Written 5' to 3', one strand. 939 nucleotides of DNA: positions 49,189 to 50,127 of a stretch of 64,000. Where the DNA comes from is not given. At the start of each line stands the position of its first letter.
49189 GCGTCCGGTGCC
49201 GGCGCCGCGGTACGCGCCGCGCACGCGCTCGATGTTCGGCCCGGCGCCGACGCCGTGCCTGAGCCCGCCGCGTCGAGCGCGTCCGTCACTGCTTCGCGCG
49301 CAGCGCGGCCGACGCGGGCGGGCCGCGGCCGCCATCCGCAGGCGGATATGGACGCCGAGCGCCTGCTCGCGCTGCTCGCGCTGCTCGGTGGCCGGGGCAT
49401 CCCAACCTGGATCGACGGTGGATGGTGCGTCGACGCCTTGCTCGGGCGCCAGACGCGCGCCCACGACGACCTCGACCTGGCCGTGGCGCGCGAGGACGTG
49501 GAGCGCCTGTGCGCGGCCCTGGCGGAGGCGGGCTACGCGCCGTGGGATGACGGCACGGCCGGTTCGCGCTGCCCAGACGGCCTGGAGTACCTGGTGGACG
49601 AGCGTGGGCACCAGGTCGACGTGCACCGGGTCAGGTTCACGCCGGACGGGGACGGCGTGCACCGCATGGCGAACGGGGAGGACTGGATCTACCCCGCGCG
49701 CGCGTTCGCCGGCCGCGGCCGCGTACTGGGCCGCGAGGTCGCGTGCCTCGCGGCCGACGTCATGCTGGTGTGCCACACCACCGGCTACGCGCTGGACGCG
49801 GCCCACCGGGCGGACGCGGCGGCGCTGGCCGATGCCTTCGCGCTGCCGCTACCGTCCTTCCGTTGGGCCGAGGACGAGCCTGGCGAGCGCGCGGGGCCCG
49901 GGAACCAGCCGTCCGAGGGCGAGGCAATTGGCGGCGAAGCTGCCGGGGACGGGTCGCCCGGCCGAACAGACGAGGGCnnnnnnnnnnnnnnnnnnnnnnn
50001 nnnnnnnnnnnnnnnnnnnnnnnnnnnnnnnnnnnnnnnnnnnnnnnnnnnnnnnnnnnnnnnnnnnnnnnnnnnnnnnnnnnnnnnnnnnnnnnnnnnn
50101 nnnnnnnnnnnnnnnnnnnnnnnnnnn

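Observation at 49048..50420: ANT(2'')-Ia-family nucleotidyltransferase gene sits between yfbR and a diverged duplicate of the yfbR 3' end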

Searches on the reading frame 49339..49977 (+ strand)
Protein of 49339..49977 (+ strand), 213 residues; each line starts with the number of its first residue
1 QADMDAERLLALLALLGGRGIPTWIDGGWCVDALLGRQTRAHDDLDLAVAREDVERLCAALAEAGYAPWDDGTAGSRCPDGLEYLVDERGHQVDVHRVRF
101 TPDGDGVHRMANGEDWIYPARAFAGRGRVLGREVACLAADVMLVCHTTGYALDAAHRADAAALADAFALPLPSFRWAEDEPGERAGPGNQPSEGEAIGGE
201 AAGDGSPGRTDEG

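Call 7: search_solved_structures(query=window:49339-49977:+, max_evalue=1, show_alignments=2)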
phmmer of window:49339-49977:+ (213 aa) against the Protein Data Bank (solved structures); distinct sequences matched with E-value up to 1: 11.
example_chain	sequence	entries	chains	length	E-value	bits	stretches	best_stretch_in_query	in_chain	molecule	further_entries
4fo1_A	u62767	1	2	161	5.9e-12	48.8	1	8-157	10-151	Lincosamide resistance protein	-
4wh5_A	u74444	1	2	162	6e-12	48.7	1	8-157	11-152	Lincosamide resistance protein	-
4wqk_A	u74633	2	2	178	6.6e-09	38.8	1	11-58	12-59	2''-aminoglycoside nucleotidyltransferase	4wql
4xje_A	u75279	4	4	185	7.9e-09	38.5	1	11-59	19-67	AadB | AAD(2''),Gentamicin 2''-nucleotidyltransferase,Gentamicin resistance protein | Aminoglycoside Nucleotidyltransferase (2"")-Ia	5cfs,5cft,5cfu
5kqj_A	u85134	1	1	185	1.1e-08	38.1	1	11-59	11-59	2''-aminoglycoside nucleotidyltransferase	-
7c46_A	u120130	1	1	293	0.57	12.8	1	25-82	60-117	Rv1045 toxin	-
6y5u_A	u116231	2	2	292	0.58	12.8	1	25-82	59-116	Rv1045 | Nucleotidyl transferase AbiEii/AbiGii toxin family protein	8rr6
7c48_A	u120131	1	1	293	0.59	12.8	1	25-82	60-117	Rv1045 toxin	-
6j7s_A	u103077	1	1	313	0.67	12.6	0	25-82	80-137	guanylyltransferase-like toxin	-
6j7o_A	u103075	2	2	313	0.67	12.6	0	25-82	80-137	guanylyltransferase-like toxin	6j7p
5anb_K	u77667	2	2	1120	0.96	12.1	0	52-128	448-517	ELONGATION FACTOR TU GTP-BINDING DOMAIN-CONTAINING PROTEIN 1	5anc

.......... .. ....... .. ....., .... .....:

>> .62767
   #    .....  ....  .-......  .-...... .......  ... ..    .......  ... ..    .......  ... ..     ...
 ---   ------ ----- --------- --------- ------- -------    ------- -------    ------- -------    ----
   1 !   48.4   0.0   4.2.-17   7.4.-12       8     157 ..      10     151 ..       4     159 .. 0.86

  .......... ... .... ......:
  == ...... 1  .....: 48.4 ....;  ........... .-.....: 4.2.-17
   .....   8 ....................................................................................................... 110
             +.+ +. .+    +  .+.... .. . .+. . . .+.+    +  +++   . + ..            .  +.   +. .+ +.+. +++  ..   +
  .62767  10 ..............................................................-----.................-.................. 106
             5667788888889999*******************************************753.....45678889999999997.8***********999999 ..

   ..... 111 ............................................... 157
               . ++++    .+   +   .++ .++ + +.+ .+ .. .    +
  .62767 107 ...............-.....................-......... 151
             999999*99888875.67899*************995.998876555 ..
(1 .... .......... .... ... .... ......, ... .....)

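Call 20: find_homologous_proteins(query=window:49348-49977:+, max_evalue=0.00001)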
Query window:49348-49977:+ (210 aa): 110 proteins with E <= 0.00001 among 8000 candidates.
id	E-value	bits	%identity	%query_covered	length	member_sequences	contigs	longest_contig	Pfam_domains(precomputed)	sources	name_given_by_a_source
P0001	2.4e-136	470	100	100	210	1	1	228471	PF14907.13,PF10706.16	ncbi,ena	-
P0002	5.2e-113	394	87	100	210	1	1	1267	PF14907.13,PF10706.16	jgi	-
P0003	2.6e-62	228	63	84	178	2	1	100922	PF14907.13,PF10706.16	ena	-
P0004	6.4e-61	224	50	78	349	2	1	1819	PF14907.13,PF10706.16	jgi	jgi:lincosamide nucleotidyltransferase A/C/D/E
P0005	3.9e-57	211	55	92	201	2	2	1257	PF10706.16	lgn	-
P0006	1.2e-56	210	59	84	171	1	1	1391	PF14907.13,PF10706.16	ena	-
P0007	3.7e-55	205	57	83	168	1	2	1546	PF14907.13,PF10706.16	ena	-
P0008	7.8e-55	204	61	81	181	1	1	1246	PF10706.16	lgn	-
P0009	1.8e-54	203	57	83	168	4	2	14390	PF10706.16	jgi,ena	jgi:lincosamide nucleotidyltransferase A/C/D/E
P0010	1.7e-53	199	54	84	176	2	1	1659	PF10706.16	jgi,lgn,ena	-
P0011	2.2e-53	199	55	82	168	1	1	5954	PF14907.13,PF10706.16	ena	-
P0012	4.2e-53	198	58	82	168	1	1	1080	PF14907.13,PF10706.16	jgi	jgi:hypothetical protein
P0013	8.9e-53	197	57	82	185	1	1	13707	PF10706.16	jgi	jgi:lincosamide nucleotidyltransferase A/C/D/E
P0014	3.5e-52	195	57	85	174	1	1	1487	PF10706.16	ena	-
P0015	4.1e-52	195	58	82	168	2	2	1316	PF14907.13,PF10706.16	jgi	jgi:lincosamide nucleotidyltransferase A/C/D/E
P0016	4.4e-50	188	56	89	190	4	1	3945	PF10706.16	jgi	jgi:lincosamide nucleotidyltransferase A/C/D/E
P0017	7.3e-50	188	53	83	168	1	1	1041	PF10706.16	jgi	-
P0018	1.3e-49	187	55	83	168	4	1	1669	PF10706.16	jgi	jgi:lincosamide nucleotidyltransferase A/C/D/E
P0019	3.3e-49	185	54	83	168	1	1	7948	PF10706.16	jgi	jgi:lincosamide nucleotidyltransferase A/C/D/E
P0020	5.9e-49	185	57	82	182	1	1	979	PF10706.16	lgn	-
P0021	1.3e-48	184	53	83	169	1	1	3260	PF14907.13,PF10706.16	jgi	jgi:lincosamide nucleotidyltransferase A/C/D/E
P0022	1.5e-48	183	52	84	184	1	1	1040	PF14907.13,PF10706.16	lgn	-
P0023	1.7e-48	183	56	83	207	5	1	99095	PF10706.16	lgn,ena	-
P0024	1.9e-48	183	56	83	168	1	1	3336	PF10706.16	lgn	-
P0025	4.7e-48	182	56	83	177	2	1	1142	PF10706.16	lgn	-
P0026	6.7e-48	181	54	81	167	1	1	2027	PF14907.13,PF10706.16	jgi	-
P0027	7.4e-47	178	51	83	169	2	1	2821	PF10706.16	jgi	jgi:lincosamide nucleotidyltransferase A/C/D/E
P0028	7.7e-47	178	56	81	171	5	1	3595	PF10706.16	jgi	jgi:lincosamide nucleotidyltransferase A/C/D/E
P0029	2.0e-46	176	51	83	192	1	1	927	PF10706.16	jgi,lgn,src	-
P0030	4.9e-46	175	55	81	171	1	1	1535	PF10706.16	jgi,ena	-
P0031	1.5e-45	173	53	81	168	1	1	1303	PF10706.16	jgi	jgi:lincosamide nucleotidyltransferase A/C/D/E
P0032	4.9e-44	169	48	83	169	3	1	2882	PF14907.13,PF10706.16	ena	-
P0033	1.3e-43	167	53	81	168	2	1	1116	PF10706.16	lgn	-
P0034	7.3e-41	158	50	80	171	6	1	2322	PF14907.13,PF10706.16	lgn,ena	-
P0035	1.1e-40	158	50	80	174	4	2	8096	PF14907.13,PF10706.16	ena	-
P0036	3.2e-40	156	51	83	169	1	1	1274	PF14907.13,PF10706.16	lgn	-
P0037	4.5e-29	120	48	72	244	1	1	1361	PF10706.16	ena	-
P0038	5.1e-28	116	43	80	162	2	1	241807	PF10706.16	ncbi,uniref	ncbi:hypothetical protein AAH991_12895 [Microbispora sp. ZYX-F-249]|uniref:Aminoglycoside nucleotidy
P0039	1.7e-25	108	41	80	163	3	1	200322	PF10706.16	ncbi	-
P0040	1.0e-24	105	41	78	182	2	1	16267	PF14907.13,PF10706.16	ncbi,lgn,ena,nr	ncbi:MAG TPA: hypothetical protein VE570_00780 [Thermoleophilaceae bacterium]|nr:hypothetical protei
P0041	1.4e-24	105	41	80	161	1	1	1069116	PF14907.13,PF10706.16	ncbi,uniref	ncbi:nucleotidyltransferase domain-containing protein [Nonomuraea sp. NPDC048826]|uniref:nucleotidyl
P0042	2.0e-24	104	43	73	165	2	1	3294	PF10706.16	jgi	jgi:lincosamide nucleotidyltransferase A/C/D/E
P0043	2.5e-24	104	40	80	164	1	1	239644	PF14907.13,PF10706.16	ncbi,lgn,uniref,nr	ncbi:nucleotidyltransferase domain-containing protein [Nocardia aurantia]|uniref:Lincosamide resista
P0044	7.3e-24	103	46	79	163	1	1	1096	PF10706.16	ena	-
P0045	1.4e-23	102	41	80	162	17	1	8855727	PF10706.16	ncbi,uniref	ncbi:nucleotidyltransferase domain-containing protein [Microbispora hainanensis]|uniref:nucleotidylt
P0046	1.9e-23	101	46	78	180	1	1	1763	PF10706.16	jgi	jgi:lincosamide nucleotidyltransferase A/C/D/E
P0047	4.0e-23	100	37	80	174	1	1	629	PF10706.16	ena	-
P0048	6.5e-23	99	40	81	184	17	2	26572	PF14907.13,PF10706.16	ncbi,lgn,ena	-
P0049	1.0e-22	99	39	81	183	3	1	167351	PF10706.16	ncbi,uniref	ncbi:nucleotidyltransferase domain-containing protein [Nonomuraea monospora]|uniref:nucleotidyltrans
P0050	1.2e-22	99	40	77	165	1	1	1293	PF10706.16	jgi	jgi:lincosamide nucleotidyltransferase A/C/D/E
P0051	1.3e-22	99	40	81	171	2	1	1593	PF10706.16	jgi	jgi:lincosamide nucleotidyltransferase A/C/D/E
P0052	1.7e-22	98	41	80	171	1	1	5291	PF10706.16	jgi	jgi:lincosamide nucleotidyltransferase A/C/D/E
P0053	2.1e-22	98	41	84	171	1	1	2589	PF10706.16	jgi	jgi:lincosamide nucleotidyltransferase A/C/D/E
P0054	2.9e-22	97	39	80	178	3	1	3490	PF10706.16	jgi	jgi:lincosamide nucleotidyltransferase A/C/D/E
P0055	2.9e-22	97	38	81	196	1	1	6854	PF10706.16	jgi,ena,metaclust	metaclust:\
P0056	7.5e-22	96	38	85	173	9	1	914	PF14907.13,PF10706.16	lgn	-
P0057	7.8e-22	96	38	81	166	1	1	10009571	PF10706.16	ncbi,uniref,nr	ncbi:hypothetical protein POL68_31015 [Stigmatella sp. ncwal1]|uniref:Lincosamide nucleotidyltransfe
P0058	7.8e-22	96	39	80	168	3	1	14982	PF10706.16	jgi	jgi:lincosamide nucleotidyltransferase A/C/D/E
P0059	8.2e-22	96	39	81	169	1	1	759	PF14907.13,PF10706.16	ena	-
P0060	1.9e-21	95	37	80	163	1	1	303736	PF10706.16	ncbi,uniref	ncbi:hypothetical protein ABZ860_18140 [Microbispora sp. NPDC046973]|uniref:nucleotidyltransferase d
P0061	2.1e-21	94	39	80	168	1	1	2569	PF10706.16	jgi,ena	-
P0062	2.7e-21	94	40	78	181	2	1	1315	PF10706.16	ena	-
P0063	4.8e-21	93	41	80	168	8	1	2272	PF10706.16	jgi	jgi:lincosamide nucleotidyltransferase A/C/D/E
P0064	5.5e-21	93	44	67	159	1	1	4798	PF10706.16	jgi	jgi:lincosamide nucleotidyltransferase A/C/D/E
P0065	6.2e-21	93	39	80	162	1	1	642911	PF10706.16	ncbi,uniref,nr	ncbi:nucleotidyltransferase domain-containing protein [Nocardia stercoris]|uniref:Aminoglycoside nuc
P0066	7.3e-21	93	40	81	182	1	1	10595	PF10706.16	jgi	jgi:lincosamide nucleotidyltransferase A/C/D/E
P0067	8.1e-21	93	38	82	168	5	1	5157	PF10706.16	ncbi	-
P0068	2.3e-20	91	37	86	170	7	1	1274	PF14907.13,PF10706.16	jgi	jgi:lincosamide nucleotidyltransferase A/C/D/E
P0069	2.3e-20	91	39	80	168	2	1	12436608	PF14907.13,PF10706.16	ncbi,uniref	ncbi:nucleotidyltransferase domain-containing protein [[Actinomadura] parvosata]|uniref:nucleotidylt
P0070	4.3e-20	90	43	78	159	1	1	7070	PF10706.16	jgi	jgi:lincosamide nucleotidyltransferase A/C/D/E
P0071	5.7e-20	90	42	69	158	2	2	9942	PF14907.13,PF10706.16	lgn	-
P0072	7.2e-20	89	37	80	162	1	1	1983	PF10706.16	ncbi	-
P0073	2.4e-19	88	36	66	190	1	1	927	PF14907.13,PF10706.16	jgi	-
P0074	2.7e-19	88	37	80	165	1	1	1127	PF10706.16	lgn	-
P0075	3.3e-19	87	40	69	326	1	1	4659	PF13508.14,PF08445.17,PF10706.16,PF00583.32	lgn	-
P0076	3.6e-19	87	36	80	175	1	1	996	PF10706.16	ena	-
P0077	5.6e-19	87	38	80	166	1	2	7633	PF14907.13,PF10706.16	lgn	-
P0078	7.9e-19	86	36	81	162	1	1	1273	PF10706.16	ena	-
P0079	1.2e-18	85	38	78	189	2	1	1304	PF14907.13,PF10706.16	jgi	jgi:lincosamide nucleotidyltransferase A/C/D/E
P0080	1.4e-18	85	39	75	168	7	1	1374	PF10706.16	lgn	-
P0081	1.4e-18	85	35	80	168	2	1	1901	PF10706.16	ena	-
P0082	1.5e-18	85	36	80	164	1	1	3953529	PF14907.13,PF10706.16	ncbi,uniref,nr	ncbi:aminoglycoside nucleotidyltransferase [Georgenia sp. TF02-10]|uniref:nucleotidyltransferase dom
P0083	1.7e-18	85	36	81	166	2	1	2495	PF14907.13,PF10706.16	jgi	jgi:lincosamide nucleotidyltransferase A/C/D/E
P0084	1.9e-18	85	38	80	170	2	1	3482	PF10706.16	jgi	jgi:lincosamide nucleotidyltransferase A/C/D/E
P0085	3.4e-18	84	37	81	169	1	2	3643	PF14907.13,PF10706.16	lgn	-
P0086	3.8e-18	84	35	80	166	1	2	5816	PF10706.16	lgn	-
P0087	4.1e-18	84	42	69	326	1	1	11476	PF13508.14,PF08445.17,PF10706.16,PF00583.32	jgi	jgi:ribosomal protein S18 acetylase RimI-like enzyme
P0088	8.2e-18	83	37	81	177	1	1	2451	PF14907.13,PF10706.16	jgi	-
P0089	1.4e-17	82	37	81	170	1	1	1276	PF10706.16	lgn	-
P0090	1.5e-17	82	39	81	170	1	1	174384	PF14907.13,PF10706.16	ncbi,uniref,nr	ncbi:aminoglycoside nucleotidyltransferase [Polymorphobacter arshaanensis]|uniref:Aminoglycoside nuc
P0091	1.6e-17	82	37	81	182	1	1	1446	PF10706.16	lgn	-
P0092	1.8e-17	82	43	68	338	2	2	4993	PF07931.19,PF10706.16,PF13671.13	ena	-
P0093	1.9e-17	82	35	80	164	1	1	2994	PF14907.13,PF10706.16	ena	-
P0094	2.2e-17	81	38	76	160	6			PF10706.16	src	-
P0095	4.3e-17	80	39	81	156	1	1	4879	PF10706.16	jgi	jgi:lincosamide nucleotidyltransferase A/C/D/E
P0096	7.7e-17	80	36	80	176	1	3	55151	PF10706.16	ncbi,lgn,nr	ncbi:MAG TPA: hypothetical protein PLN21_05825 [Gemmatales bacterium]|nr:hypothetical protein [Gemma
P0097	8.5e-17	79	35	80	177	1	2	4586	PF10706.16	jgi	jgi:lincosamide nucleotidyltransferase A/C/D/E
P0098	1.5e-16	79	34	80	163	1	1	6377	PF14907.13,PF10706.16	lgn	-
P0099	2.4e-16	78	39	76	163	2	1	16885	PF10706.16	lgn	-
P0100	4.9e-16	77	36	80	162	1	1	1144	PF10706.16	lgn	-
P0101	1.0e-15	76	42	66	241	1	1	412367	PF10706.16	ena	-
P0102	1.1e-15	76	34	80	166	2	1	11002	PF10706.16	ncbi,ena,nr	ncbi:MAG: hypothetical protein FWG16_01435 [Micrococcales bacterium]|nr:hypothetical protein [Microc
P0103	1.1e-15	76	35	80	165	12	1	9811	PF10706.16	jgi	jgi:lincosamide nucleotidyltransferase A/C/D/E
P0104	1.1e-15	76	35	81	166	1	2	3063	PF10706.16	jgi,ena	-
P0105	3.5e-15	74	39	67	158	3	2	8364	PF14907.13,PF10706.16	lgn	-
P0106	1.3e-14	72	37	81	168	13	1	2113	PF10706.16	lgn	-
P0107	4.4e-14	71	38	73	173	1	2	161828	PF10706.16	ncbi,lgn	-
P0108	6.1e-14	70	35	81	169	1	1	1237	PF10706.16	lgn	-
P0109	2.5e-13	68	35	81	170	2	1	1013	PF14907.13,PF10706.16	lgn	-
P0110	4.3e-6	44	39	45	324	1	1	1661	PF00186.25,PF14907.13,PF10706.16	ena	-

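Call 21: find_encoding_contigs(protein=P0002, flank=10000)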
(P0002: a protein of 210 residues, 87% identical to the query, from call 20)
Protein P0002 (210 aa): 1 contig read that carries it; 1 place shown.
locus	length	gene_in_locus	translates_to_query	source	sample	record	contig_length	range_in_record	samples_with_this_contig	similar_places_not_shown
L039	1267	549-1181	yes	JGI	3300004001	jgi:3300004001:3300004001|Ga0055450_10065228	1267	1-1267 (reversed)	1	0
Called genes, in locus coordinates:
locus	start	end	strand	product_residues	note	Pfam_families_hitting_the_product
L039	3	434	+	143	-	?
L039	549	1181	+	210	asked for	PF10706:Aminoglyc_resit, PF14907:NTP_transf_5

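Call 22: find_encoding_contigs(protein=P0003, flank=6000, max_places=3)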
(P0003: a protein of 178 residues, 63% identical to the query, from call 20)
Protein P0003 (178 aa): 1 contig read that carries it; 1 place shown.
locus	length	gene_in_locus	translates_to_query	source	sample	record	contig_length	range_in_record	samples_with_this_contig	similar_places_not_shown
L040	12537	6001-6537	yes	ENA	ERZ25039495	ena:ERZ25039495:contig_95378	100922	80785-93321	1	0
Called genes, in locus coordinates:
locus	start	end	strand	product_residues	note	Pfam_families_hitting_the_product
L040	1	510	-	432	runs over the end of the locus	PF01336:tRNA_anti-codon, PF00152:tRNA-synt_2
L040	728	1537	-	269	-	PF00702:Hydrolase (faint), PF08282:Hydrolase_3, PF12710:HAD (faint), PF05116:S6PP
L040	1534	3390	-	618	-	PF01336:tRNA_anti-codon, PF00152:tRNA-synt_2, PF02938:GAD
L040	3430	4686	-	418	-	PF13393:tRNA-synt_His, PF00587:tRNA-synt_2b, PF03129:HGTP_anticodon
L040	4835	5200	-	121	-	-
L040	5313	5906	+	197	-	PF12917:YfbR-like, PF13023:HD_3, PF01966:HD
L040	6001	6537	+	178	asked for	PF10706:Aminoglyc_resit, PF14907:NTP_transf_5 (weak)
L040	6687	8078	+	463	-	PF03448:MgtE_N, PF00571:CBS (faint), PF01769:MgtE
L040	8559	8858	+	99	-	-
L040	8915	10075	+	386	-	PF01266:DAO (faint), PF07992:Pyr_redox_2, PF13450:NAD_binding_8 (faint), PF13738:Pyr_redox_3, PF00743:FMO-like (weak), PF13434:Lys_Orn_oxgnase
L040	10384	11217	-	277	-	PF03447:NAD_binding_3, PF01958:Asp_DH_C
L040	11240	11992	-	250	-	PF09339:HTH_IclR, PF12802:MarR_2 (weak), PF25213:HVO_A0261_N (weak), PF01614:IclR_C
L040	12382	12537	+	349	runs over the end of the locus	PF00291:PALP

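Call 23: find_encoding_contigs(protein=P0009, flank=6000, max_places=3)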
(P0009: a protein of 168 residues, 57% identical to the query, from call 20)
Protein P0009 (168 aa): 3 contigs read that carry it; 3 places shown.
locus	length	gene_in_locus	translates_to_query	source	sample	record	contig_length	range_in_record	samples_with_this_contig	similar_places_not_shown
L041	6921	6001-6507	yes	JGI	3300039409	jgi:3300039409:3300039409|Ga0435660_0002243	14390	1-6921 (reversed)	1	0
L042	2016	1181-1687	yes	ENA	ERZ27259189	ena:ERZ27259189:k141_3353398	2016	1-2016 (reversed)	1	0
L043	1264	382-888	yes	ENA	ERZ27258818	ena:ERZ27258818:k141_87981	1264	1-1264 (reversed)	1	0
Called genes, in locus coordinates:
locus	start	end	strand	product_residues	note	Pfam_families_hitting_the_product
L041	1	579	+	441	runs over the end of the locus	-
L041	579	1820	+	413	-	-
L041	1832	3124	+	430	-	-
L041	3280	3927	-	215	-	PF00702:Hydrolase, PF13419:HAD_2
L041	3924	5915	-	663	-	PF14742:GDE_N_bis, PF06202:GDE_C (weak), PF22422:MGH1-like_GH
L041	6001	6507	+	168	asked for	PF10706:Aminoglyc_resit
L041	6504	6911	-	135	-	PF00472:RF-1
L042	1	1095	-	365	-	?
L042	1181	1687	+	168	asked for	PF10706:Aminoglyc_resit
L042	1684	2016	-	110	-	?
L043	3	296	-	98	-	?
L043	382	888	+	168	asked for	PF10706:Aminoglyc_resit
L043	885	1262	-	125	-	?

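Call 25: find_related_loci(query=window:49348-49977:+, collection=metagenome_contigs, flank=4000)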
Query window:49348-49977:+ (210 aa) in metagenome_contigs; peptide patterns used: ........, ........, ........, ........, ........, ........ (x = any residue, [..] = any of these).
390 stretches matched a pattern; 2 encode a relative of the query (tblastn E <= 1e-3); 2 distinct loci.
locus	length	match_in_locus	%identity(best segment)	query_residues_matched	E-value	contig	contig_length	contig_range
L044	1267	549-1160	87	1-204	1e-121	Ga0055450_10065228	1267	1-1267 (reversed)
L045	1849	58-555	51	1-172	1e-55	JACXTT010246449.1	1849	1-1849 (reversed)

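Call 27: find_encoding_contigs(protein=P0001, flank=3000, max_places=3)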
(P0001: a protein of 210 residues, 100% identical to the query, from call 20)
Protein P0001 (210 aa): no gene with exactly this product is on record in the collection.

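Call 34: find_encoding_contigs(protein=P0023, flank=5000, max_places=2)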
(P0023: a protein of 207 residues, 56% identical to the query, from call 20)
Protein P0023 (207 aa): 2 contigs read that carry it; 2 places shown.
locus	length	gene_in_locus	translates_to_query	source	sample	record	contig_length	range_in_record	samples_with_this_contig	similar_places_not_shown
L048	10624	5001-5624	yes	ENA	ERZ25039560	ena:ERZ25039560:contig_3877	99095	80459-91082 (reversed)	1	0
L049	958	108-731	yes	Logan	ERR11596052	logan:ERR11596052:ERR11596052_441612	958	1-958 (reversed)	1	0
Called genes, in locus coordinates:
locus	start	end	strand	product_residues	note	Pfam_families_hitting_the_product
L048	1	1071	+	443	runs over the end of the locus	PF00561:Abhydrolase_1 (weak), PF12146:Hydrolase_4, PF00211:Guanylate_cyc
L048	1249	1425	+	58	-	-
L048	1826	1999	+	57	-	-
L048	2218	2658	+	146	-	PF00571:CBS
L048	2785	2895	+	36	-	-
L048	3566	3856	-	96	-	-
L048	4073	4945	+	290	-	PF01209:Ubie_methyltran (weak), PF05401:NodS (faint), PF13489:Methyltransf_23, PF13847:Methyltransf_31, PF08241:Methyltransf_11, PF08242:Methyltransf_12, PF13649:Methyltransf_25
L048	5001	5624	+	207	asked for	PF10706:Aminoglyc_resit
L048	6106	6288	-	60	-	-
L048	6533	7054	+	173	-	-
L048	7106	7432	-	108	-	PF06262:Zincin_1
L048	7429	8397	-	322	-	PF02729:OTCace_N, PF00185:OTCace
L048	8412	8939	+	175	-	PF00210:Ferritin, PF02915:Rubrerythrin (weak)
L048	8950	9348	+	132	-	PF01894:YjbQ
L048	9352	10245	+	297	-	PF00005:ABC_tran, PF13304:AAA_21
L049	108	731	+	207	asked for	PF10706:Aminoglyc_resit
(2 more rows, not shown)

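Call 35: find_encoding_contigs(protein=P0013, flank=5000, max_places=2)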
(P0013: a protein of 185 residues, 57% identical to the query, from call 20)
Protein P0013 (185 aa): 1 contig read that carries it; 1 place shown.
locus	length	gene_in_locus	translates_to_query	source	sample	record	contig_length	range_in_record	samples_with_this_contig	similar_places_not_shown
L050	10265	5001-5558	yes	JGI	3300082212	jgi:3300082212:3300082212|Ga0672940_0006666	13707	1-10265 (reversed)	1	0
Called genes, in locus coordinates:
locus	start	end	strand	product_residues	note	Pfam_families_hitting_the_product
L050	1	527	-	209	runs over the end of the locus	-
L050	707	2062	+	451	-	-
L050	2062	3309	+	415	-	-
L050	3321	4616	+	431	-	-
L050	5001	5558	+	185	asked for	PF10706:Aminoglyc_resit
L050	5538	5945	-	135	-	PF00472:RF-1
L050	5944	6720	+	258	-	PF00702:Hydrolase, PF13344:Hydrolase_6, PF13419:HAD_2 (faint), PF13242:Hydrolase_like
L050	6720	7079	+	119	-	PF01648:ACPS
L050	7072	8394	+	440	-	PF03853:YjeF_N, PF01256:Carb_kinase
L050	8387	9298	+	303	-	PF01370:Epimerase, PF05368:NmrA (weak), PF13460:NAD_binding_10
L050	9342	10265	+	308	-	?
